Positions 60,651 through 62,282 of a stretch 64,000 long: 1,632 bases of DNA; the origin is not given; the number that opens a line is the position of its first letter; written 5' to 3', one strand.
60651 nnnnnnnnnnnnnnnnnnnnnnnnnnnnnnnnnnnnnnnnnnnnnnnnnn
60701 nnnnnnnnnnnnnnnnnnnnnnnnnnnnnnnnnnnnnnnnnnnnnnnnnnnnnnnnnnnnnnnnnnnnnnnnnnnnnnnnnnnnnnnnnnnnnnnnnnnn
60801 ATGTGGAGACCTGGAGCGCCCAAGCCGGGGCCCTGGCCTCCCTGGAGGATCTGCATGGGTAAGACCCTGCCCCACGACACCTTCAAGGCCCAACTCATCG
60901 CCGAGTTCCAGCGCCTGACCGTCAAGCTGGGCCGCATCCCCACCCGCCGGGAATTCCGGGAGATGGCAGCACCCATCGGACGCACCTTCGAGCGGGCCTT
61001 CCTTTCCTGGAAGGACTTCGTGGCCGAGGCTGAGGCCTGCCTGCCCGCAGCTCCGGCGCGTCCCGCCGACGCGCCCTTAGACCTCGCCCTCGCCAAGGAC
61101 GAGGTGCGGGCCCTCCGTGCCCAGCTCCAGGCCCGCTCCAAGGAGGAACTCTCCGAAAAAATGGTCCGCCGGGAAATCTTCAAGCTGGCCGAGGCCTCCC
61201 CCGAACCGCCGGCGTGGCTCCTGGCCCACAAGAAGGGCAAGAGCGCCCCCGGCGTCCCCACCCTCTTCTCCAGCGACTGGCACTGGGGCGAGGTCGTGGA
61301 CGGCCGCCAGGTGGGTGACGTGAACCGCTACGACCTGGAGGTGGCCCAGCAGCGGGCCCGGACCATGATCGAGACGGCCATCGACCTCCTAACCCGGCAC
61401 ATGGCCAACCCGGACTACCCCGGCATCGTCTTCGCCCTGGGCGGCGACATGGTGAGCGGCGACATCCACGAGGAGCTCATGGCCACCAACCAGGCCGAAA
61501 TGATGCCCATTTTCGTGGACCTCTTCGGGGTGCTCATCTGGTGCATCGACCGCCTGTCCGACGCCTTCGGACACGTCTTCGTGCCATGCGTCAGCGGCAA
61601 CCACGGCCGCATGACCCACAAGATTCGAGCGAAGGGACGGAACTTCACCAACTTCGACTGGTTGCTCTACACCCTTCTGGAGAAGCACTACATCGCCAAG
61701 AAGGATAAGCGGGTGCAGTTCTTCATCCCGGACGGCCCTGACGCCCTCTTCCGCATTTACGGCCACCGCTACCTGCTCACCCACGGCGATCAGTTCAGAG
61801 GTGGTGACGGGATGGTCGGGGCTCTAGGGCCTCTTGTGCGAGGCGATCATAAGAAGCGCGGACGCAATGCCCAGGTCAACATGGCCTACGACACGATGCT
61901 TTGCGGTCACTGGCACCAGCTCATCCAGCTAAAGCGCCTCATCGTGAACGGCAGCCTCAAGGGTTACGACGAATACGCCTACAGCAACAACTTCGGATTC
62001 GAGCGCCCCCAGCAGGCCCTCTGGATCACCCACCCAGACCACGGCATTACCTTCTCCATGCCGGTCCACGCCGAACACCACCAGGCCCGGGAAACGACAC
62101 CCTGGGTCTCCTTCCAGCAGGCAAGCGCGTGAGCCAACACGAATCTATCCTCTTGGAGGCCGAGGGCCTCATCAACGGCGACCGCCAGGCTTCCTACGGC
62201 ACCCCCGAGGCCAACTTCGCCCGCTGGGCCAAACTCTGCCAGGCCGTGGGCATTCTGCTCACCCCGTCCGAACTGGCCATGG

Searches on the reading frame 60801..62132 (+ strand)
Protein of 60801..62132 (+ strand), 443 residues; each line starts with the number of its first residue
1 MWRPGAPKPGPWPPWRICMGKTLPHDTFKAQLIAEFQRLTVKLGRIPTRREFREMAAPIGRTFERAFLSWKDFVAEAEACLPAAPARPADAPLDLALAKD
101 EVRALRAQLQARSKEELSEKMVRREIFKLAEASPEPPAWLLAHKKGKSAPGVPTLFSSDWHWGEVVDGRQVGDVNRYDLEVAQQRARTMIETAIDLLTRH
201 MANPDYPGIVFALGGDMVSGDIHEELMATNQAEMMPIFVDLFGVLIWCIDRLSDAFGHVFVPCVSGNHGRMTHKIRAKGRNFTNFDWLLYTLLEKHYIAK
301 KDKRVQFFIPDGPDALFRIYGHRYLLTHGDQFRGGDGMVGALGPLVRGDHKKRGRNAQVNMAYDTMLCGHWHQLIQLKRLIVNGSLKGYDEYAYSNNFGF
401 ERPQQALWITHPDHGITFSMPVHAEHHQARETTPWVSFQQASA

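Call 14: search_protein_families(library=pfam, proteins=[window:60801-62132:+])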
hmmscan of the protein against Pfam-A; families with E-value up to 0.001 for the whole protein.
window:60801-62132:+ (443 aa): 1 family
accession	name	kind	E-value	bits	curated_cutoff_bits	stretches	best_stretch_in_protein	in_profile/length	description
PF18780.6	HNH_repeat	-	2.2e-10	41.1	26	1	29-77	3-51/54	Homing endonuclease associated repeat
